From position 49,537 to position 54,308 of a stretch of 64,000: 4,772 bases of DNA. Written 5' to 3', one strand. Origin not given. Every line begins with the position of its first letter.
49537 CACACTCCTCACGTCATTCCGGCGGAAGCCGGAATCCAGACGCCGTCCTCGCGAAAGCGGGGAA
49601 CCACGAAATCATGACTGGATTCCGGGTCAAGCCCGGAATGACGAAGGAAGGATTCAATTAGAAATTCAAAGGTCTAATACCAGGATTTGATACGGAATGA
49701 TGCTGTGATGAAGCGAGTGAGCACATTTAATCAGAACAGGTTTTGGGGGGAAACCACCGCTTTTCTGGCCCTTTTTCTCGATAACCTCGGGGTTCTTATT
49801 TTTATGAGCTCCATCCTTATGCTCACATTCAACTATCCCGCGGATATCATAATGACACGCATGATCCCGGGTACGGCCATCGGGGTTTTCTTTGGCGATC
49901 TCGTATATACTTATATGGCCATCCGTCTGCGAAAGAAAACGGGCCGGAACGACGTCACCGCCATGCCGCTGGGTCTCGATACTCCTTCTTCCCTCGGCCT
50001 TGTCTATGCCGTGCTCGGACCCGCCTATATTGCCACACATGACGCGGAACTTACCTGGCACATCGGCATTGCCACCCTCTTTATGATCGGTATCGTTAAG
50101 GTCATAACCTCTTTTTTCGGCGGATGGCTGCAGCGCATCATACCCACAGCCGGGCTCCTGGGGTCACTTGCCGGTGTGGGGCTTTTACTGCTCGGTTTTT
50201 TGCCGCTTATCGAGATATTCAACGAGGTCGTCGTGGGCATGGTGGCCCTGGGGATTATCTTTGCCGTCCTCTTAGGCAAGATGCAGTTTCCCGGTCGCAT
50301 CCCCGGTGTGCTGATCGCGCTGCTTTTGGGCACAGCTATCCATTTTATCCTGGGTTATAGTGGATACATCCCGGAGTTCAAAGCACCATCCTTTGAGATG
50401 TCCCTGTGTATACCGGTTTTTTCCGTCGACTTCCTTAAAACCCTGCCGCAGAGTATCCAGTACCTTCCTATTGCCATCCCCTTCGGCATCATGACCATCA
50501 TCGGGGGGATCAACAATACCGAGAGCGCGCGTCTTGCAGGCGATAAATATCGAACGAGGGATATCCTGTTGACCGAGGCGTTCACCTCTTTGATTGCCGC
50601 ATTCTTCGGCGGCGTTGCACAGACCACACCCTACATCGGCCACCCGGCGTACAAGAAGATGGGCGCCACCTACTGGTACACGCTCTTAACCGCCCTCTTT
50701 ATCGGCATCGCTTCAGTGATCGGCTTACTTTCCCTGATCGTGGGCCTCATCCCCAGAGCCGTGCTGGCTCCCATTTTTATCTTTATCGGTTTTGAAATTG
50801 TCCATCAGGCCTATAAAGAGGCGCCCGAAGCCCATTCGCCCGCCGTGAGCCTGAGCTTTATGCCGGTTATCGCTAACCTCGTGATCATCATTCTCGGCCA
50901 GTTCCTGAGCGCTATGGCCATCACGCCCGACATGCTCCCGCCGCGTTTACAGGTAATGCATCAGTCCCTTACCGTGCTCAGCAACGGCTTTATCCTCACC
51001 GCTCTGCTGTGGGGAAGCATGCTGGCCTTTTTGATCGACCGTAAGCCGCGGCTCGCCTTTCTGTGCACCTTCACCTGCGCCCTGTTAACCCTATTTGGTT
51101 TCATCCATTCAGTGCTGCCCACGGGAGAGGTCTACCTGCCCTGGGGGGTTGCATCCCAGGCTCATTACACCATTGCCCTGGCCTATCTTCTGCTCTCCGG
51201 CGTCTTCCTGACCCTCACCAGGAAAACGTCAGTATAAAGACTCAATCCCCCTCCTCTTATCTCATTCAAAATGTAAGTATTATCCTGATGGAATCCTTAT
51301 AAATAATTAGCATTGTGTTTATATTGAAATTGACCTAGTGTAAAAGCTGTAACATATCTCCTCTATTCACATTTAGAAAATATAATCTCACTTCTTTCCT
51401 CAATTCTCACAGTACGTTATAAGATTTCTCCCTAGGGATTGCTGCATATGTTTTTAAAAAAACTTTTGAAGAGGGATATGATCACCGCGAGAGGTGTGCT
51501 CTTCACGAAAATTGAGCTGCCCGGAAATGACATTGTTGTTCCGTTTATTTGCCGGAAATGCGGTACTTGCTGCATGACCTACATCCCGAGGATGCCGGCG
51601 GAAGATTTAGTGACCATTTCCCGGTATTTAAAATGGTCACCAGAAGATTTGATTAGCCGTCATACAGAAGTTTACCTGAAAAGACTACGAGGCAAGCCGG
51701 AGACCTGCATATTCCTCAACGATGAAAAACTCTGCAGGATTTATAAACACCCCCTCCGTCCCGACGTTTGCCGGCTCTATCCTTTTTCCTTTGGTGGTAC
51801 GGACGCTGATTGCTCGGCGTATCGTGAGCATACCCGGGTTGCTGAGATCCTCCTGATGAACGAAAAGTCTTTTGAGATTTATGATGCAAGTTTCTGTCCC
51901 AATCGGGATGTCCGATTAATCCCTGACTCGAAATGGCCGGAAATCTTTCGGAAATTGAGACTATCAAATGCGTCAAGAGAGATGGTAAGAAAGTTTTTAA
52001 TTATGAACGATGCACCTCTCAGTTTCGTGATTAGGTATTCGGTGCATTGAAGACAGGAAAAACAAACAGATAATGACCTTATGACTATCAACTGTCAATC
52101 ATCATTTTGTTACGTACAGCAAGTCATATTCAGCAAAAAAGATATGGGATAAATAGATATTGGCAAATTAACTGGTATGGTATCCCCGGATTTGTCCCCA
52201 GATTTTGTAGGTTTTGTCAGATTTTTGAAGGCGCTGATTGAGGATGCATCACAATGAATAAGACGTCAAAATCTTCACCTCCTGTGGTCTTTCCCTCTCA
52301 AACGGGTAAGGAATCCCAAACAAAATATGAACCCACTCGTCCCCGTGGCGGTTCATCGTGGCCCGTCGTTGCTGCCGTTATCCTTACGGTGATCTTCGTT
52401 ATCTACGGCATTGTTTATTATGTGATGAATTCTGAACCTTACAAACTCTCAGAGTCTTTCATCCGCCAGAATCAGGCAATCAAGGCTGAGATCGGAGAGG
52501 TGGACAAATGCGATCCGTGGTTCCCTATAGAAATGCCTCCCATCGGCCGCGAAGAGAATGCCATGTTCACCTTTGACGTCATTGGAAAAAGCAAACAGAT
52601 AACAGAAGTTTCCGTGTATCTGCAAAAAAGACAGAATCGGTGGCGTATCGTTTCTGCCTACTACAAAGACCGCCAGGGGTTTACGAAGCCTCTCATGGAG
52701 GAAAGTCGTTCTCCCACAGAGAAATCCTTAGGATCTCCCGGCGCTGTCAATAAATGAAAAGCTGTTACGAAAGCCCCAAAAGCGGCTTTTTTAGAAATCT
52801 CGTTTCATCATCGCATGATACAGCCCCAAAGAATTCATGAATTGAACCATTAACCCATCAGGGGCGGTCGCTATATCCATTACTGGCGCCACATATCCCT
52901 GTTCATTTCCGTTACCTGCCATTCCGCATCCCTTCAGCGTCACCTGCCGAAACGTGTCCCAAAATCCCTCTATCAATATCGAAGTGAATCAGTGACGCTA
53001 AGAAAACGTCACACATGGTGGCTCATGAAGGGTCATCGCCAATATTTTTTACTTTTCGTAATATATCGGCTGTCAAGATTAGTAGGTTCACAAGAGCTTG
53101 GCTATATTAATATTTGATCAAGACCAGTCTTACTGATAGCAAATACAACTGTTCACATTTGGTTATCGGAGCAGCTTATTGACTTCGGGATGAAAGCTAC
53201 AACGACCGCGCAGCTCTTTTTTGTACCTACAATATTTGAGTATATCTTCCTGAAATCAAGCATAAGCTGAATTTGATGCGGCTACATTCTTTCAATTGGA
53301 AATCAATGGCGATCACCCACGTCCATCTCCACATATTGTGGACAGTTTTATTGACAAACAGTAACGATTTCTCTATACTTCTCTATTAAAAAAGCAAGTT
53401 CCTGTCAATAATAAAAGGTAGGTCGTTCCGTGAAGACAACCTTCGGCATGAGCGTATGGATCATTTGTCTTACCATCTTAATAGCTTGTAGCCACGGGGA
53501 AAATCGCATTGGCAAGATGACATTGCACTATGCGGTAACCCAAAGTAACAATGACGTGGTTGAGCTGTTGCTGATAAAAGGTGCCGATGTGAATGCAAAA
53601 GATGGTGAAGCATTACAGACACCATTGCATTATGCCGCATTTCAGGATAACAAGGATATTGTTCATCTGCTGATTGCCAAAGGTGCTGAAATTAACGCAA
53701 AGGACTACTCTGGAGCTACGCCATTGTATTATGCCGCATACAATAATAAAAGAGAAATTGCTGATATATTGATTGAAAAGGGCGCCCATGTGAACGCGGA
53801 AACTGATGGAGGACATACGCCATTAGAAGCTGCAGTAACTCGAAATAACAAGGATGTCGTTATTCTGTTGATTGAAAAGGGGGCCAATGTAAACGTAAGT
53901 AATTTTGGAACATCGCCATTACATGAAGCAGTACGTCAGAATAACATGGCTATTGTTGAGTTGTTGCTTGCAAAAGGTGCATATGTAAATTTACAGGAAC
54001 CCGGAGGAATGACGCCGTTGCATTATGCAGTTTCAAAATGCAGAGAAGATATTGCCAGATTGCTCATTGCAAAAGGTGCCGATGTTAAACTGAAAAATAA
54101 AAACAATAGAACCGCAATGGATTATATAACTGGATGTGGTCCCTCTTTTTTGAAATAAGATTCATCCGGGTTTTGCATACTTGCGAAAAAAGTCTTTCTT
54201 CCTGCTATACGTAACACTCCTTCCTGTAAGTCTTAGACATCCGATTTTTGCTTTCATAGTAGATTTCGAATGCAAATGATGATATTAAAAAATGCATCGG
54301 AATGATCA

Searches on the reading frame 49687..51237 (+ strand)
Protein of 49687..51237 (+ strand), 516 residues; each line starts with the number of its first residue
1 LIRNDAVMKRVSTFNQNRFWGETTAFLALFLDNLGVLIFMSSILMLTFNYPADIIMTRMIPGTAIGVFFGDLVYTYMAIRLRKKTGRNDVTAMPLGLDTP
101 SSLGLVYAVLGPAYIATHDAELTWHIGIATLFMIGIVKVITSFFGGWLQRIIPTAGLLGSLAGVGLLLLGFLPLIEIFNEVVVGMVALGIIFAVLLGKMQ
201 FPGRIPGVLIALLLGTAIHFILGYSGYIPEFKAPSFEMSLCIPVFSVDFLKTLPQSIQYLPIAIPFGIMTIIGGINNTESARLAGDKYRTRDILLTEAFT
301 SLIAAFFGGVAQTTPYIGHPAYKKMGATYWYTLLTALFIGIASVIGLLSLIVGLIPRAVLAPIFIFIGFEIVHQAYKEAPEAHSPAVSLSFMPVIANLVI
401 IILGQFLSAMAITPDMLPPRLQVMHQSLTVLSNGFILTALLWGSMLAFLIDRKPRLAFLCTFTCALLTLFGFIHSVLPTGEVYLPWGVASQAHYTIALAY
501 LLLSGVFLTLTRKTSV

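Call 15: search_protein_families(library=pfam, proteins=[window:49687-51237:+], max_evalue=0.001)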
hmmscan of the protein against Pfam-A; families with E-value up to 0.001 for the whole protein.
window:49687-51237:+ (516 aa): 0 families

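Call 68: find_homologous_proteins(query=window:49687-51237:+, max_evalue=1e-30)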
Query window:49687-51237:+ (516 aa): 6220 proteins with E <= 1e-30 among 8000 candidates; the best 120 are listed.
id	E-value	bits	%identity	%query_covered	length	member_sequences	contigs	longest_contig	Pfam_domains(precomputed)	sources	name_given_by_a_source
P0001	0.0e+0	1077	98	98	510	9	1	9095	-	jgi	jgi:AGZA family xanthine/uracil permease-like MFS transporter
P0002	3.1e-294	995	89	96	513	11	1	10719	-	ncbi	-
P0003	4.2e-291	984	89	97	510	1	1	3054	-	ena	-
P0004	1.6e-290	983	89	97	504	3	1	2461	-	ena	-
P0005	3.2e-290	982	89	97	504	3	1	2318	-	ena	-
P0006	2.9e-289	978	89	96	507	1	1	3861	-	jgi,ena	-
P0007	1.5e-287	973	89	97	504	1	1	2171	-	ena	-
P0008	2.0e-287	972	88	98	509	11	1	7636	-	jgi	jgi:AGZA family xanthine/uracil permease-like MFS transporter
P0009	3.1e-287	972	87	98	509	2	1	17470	-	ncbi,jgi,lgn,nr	ncbi:MAG TPA: hypothetical protein VEF33_00915 [Syntrophales bacterium]|nr:hypothetical protein [Syn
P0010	4.7e-287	971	88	98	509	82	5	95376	-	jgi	-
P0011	2.2e-285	966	86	97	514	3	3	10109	-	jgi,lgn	jgi:AGZA family xanthine/uracil permease-like MFS transporter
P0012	2.9e-285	965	87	99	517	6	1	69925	-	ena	-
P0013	5.0e-285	964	87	97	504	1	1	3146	-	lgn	-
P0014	5.3e-285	964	87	98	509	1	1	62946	-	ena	-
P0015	2.1e-283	959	85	98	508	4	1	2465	-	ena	-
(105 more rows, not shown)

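Call 69: find_encoding_contigs(protein=P0001, flank=10000, max_places=2)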
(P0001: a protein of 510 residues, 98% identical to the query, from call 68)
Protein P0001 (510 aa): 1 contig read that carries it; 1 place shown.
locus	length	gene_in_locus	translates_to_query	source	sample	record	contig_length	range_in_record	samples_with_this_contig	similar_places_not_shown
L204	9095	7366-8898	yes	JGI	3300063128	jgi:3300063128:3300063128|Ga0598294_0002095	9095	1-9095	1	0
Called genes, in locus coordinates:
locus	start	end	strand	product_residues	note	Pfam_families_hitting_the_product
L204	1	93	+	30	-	?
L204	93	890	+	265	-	PF00290:Trp_syntA, PF01884:PcrB (faint)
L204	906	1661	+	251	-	PF02596:DUF169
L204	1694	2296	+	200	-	PF01553:Acyltransferase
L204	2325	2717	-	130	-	PF17200:sCache_2, PF08269:dCache_2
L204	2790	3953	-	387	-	PF00334:NDK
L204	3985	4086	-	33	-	-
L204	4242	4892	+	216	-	PF10050:DUF2284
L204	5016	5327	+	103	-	-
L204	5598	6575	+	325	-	PF00005:ABC_tran, PF13304:AAA_21 (faint), PF13732:DrrA1-3_C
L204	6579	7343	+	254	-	PF01061:ABC2_membrane, PF12698:ABC2_membrane_3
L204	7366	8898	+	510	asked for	-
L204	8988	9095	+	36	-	?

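Call 70: find_encoding_contigs(protein=P0010, flank=10000, max_places=2)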
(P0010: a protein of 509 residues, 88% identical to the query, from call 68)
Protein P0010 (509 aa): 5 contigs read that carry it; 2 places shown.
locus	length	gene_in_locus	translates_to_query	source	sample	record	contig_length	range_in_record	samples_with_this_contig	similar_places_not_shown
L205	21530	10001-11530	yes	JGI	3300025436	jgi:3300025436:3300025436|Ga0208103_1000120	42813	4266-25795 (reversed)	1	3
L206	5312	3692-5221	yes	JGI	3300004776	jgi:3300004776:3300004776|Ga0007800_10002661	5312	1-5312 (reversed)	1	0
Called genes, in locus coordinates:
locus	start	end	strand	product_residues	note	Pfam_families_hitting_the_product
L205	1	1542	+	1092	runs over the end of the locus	PF00211:Guanylate_cyc, PF13191:AAA_16, PF13401:AAA_22 (faint), PF07719:TPR_2 (faint), PF13424:TPR_12 (faint), PF00515:TPR_1 (faint)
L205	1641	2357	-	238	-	PF01925:TauE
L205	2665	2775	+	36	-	-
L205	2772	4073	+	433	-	PF00108:Thiolase_N, PF00109:ketoacyl-synt (weak), PF02803:Thiolase_C, PF22691:Thiolase_C_1 (weak)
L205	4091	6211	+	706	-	PF00378:ECH_1, PF16113:ECH_2, PF02737:3HCDH_N, PF00725:3HCDH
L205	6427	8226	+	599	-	PF00501:AMP-binding, PF23562:AMP-binding_C_3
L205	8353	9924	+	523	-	PF02771:Acyl-CoA_dh_N, PF02770:Acyl-CoA_dh_M, PF00441:Acyl-CoA_dh_1, PF08028:Acyl-CoA_dh_2, PF22924:ACOX_C_alpha1 (weak), PF02036:SCP2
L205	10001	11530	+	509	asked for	-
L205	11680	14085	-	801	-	PF03030:H_PPase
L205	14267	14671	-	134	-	-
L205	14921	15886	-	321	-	PF03308:MeaB, PF00009:GTP_EFTU (faint)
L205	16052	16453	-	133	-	PF02310:B12-binding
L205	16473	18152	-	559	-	PF01642:MM_CoA_mutase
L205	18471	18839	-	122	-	PF03992:ABM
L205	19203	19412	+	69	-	PF07311:Dodecin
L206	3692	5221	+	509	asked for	-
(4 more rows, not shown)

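Call 71: find_encoding_contigs(protein=P0012, flank=10000, max_places=2)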
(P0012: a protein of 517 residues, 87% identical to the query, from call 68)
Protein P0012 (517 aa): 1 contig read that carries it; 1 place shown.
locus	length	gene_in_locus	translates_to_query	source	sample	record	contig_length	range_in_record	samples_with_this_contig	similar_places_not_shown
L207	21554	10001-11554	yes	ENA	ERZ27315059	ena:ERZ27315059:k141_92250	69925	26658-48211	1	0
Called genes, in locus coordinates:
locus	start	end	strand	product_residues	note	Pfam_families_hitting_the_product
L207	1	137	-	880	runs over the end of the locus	PF16177:ACAS_N, PF00501:AMP-binding, PF08269:dCache_2, PF17200:sCache_2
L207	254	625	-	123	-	-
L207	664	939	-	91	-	-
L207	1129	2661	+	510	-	PF00158:Sigma54_activat, PF14532:Sigma54_activ_2, PF25601:AAA_lid_14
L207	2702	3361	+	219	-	-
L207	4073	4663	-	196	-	PF02525:Flavodoxin_2, PF03358:FMN_red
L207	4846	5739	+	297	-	PF00561:Abhydrolase_1, PF12146:Hydrolase_4, PF12697:Abhydrolase_6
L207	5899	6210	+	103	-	-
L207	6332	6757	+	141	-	PF01842:ACT (weak), PF13840:ACT_7 (faint), PF19571:ACT_8, PF22468:ACT_9 (faint), PF22629:ACT_AHAS_ss, PF01842:ACT, PF22629:ACT_AHAS_ss (weak)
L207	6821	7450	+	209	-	PF00515:TPR_1, PF07719:TPR_2, PF13181:TPR_8 (weak), PF13432:TPR_16, PF13414:TPR_11, PF00515:TPR_1, PF07719:TPR_2, PF13181:TPR_8 (weak), +8 more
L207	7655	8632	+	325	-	PF00005:ABC_tran, PF13304:AAA_21 (faint), PF13732:DrrA1-3_C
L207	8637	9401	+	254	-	PF01061:ABC2_membrane, PF12698:ABC2_membrane_3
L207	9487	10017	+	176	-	-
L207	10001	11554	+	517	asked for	-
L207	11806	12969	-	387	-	-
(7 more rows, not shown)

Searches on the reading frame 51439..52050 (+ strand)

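Call 15: search_protein_families(library=pfam, proteins=[window:51439-52050:+], max_evalue=0.001)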
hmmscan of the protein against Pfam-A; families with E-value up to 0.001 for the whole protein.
window:51439-52050:+ (203 aa): 1 family
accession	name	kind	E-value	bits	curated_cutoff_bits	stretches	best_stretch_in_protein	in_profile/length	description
PF03692.20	CxxCxxCC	-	3.3e-13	50.5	23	1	38-124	2-73/85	Putative zinc- or iron-chelating domain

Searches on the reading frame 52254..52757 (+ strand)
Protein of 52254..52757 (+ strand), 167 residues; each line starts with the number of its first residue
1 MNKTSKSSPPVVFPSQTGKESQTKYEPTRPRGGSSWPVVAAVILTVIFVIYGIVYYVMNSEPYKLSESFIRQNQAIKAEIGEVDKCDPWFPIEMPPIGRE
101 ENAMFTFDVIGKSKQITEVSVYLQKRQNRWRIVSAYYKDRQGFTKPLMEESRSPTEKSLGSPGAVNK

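Call 15: search_protein_families(library=pfam, proteins=[window:52254-52757:+], max_evalue=0.001)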
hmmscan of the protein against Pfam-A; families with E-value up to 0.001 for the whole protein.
window:52254-52757:+ (167 aa): 1 family
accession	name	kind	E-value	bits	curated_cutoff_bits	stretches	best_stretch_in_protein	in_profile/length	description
PF08695.16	Coa1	-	0.00075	19.7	22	0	39-115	5-82/117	Cytochrome oxidase complex assembly protein 1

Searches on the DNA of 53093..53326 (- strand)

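Call 91: build_rna_model(alignment_id=A2, structure=none)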
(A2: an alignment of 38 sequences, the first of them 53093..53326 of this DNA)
Model R1 built from alignment A2 (38 sequences, 305 columns); structure: none (sequence only).
model positions 226; base pairs 0; branch points 0; effective number of sequences 9.6; information 0.38 bits per position. No base pairs: searches with it score sequence only.

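Call 93: search_with_rna_model(model_id=R1, sources=[L214, L213, window], max_evalue=0.01)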
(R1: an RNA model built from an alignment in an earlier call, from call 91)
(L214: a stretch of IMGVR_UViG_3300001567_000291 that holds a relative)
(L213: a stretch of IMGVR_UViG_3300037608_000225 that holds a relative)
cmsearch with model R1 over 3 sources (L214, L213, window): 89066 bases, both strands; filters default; matches with E-value up to 0.01: 14.
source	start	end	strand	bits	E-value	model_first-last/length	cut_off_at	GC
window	25237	25447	+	120.2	1.9e-36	13-223/226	-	0.44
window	53112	53312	-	102.7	4.9e-31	14-213/226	-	0.39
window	63754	63988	-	84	2.8e-25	20-218/226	-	0.37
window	35059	35235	+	82.3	9.1e-25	9-186/226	-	0.42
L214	11166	11369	-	77.4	2.9e-23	16-220/226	-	0.45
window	31579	31774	+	77.1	3.7e-23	13-206/226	-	0.36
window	21254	21392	+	71.2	2.5e-21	86-225/226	-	0.46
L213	1250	1421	-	68.8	1.3e-20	19-192/226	-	0.42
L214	9588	9762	-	45.6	2e-13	18-192/226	-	0.45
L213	3606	3744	-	42.5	1.8e-12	75-212/226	-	0.4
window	27704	27805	+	22.3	2.9e-06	17-119/226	-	0.37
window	54192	54291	-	21.9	4e-06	9-108/226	-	0.34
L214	8670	8735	-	17.5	8.9e-05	17-82/226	-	0.42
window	27815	27867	+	13.9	0.0012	167-219/226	-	0.26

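Call 95: search_with_rna_model(model_id=R1, sources=[L122, L123, L124, L125, L126, L127, L128, L129, L130, L131, L132, L133, L134, L135, L136, L137, L138, L139, L140, L141, L142, L143, L144, L145, L146, L147, L148, L149, L150, L151, L152, L153, L154, L155, L156, L157, L158, L159, L160, L161, L162, L163, L164, L165, L166, L167, L168, L169, L170, L171, L172, L173, L174, L175, L176, L177, L178, L179, L180, L181, L182, L183, L184, L185, L186, L187, L188, L189, L190, L191, L192, L193, L194, L195, L196, L197, L198, L199, L200, L201, L204, L205, L206, L207], max_evalue=0.01)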
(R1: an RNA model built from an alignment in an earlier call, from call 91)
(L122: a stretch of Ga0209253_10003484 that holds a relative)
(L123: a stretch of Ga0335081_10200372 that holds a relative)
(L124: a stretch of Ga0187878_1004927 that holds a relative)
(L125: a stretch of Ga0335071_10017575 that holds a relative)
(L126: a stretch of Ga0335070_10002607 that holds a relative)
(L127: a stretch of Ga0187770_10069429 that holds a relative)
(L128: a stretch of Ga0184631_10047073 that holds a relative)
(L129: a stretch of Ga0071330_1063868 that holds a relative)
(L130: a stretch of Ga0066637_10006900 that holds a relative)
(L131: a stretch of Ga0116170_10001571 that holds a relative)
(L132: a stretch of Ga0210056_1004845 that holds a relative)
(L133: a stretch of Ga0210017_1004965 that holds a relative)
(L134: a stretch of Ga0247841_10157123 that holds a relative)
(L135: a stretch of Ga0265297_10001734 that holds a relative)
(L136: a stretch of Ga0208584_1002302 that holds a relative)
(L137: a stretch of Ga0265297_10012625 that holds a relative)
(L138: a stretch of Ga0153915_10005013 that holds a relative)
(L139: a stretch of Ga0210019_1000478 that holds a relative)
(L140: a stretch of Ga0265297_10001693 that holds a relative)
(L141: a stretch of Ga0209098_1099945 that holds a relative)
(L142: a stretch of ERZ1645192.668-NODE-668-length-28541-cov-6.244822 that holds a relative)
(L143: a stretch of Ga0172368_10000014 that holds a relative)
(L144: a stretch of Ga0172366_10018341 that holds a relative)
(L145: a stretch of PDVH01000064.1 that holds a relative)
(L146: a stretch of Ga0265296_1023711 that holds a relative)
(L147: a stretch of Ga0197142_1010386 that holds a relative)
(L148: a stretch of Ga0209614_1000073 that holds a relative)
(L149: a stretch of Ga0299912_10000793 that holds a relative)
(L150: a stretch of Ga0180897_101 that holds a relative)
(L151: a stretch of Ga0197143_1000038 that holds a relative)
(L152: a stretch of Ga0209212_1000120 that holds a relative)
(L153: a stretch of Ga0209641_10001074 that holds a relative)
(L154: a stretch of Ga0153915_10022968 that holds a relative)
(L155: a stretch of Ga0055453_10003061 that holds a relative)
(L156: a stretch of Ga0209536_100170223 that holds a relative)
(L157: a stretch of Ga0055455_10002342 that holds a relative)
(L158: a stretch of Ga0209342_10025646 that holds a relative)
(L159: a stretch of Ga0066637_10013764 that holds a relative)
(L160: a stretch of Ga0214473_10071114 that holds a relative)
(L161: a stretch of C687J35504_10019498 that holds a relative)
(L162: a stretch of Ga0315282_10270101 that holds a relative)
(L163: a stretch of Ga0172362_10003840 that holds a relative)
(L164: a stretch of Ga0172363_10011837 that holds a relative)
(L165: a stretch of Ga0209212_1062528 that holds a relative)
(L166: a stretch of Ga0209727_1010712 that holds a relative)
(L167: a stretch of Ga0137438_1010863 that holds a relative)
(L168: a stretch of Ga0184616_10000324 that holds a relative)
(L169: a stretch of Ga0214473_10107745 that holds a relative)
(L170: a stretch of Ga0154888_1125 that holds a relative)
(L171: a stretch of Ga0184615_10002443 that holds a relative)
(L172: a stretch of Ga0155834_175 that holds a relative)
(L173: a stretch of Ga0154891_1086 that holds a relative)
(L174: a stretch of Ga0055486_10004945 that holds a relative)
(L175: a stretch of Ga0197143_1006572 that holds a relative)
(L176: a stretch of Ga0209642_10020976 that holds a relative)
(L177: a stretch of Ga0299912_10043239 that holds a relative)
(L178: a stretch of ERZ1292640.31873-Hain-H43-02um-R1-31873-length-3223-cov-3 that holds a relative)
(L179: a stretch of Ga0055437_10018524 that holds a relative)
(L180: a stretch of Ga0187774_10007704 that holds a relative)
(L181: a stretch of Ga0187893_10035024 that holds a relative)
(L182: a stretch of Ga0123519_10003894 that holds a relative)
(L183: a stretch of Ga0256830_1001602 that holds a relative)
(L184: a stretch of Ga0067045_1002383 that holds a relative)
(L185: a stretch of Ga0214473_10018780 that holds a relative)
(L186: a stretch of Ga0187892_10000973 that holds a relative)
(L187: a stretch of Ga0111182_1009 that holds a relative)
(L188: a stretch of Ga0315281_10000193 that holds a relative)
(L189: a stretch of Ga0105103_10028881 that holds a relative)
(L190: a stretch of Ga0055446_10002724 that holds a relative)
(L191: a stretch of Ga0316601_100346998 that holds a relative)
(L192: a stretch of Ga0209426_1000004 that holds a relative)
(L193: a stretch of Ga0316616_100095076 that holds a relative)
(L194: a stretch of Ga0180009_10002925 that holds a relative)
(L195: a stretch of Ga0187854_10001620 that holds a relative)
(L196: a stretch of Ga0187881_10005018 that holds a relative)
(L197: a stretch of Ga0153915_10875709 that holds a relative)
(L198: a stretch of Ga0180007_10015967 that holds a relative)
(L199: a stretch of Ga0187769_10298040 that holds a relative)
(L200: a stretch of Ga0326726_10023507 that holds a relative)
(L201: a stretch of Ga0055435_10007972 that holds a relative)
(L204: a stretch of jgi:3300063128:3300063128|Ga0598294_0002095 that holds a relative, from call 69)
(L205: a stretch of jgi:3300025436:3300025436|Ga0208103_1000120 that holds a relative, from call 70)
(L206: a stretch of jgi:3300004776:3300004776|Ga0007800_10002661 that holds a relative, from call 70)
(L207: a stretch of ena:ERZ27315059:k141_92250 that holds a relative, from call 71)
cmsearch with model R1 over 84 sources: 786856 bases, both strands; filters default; matches with E-value up to 0.01: 0.
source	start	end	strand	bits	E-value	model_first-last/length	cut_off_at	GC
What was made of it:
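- On REP / BIME: 0 copies in 787 kb of related contigs (call 95) and at most 3 strict-pattern hits per genome.
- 0 copies in 787 kb of contigs with MscS or permease relatives (call 95). Copies are clustered in variable DNA and in phage contigs (calls 93, 95). Copies are absent from 787 kb of related DNA that must also contain promoters (call 95). 0 copies in 787 kb of related contigs (call 95).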

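Call 109: search_with_rna_model(model_id=R1, sources=[L215, L216], max_evalue=0.05)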
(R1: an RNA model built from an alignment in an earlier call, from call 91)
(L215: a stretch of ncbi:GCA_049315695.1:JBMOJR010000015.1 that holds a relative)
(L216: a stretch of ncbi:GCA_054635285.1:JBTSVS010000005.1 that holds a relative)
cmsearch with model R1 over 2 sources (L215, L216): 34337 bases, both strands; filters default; matches with E-value up to 0.05: 0.
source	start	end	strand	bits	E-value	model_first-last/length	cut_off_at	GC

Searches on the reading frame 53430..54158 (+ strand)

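Call 15: search_protein_families(library=pfam, proteins=[window:53430-54158:+], max_evalue=0.001)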
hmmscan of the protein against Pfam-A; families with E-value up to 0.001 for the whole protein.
window:53430-54158:+ (242 aa): 7 families
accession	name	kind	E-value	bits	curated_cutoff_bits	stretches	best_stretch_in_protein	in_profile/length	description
PF12796.13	Ank_2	-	1e-70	234.8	27.3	5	32-124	1-89/90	Ankyrin repeats (3 copies)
PF00023.36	Ank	-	7.2e-52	170.9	21.1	6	63-92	3-32/33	Ankyrin repeat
PF13637.12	Ank_4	-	4e-48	160.8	22.7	5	66-115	1-50/50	Ankyrin repeats (many copies)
PF13606.12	Ank_3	-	2.8e-39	128.5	22.3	4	63-90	3-30/30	Ankyrin repeat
PF13857.12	Ank_5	-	6e-35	119.4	27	5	81-133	1-54/56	Ankyrin repeats (many copies)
PF23745.1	ANK_LRRK2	-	2e-10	41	27.5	0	61-150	30-115/130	LRRK2 ANK repeat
PF24521.3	Ank_KRIT1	-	7.7e-08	32.6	80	0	97-150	48-107/149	KRIT1 ankyrin-repeats domain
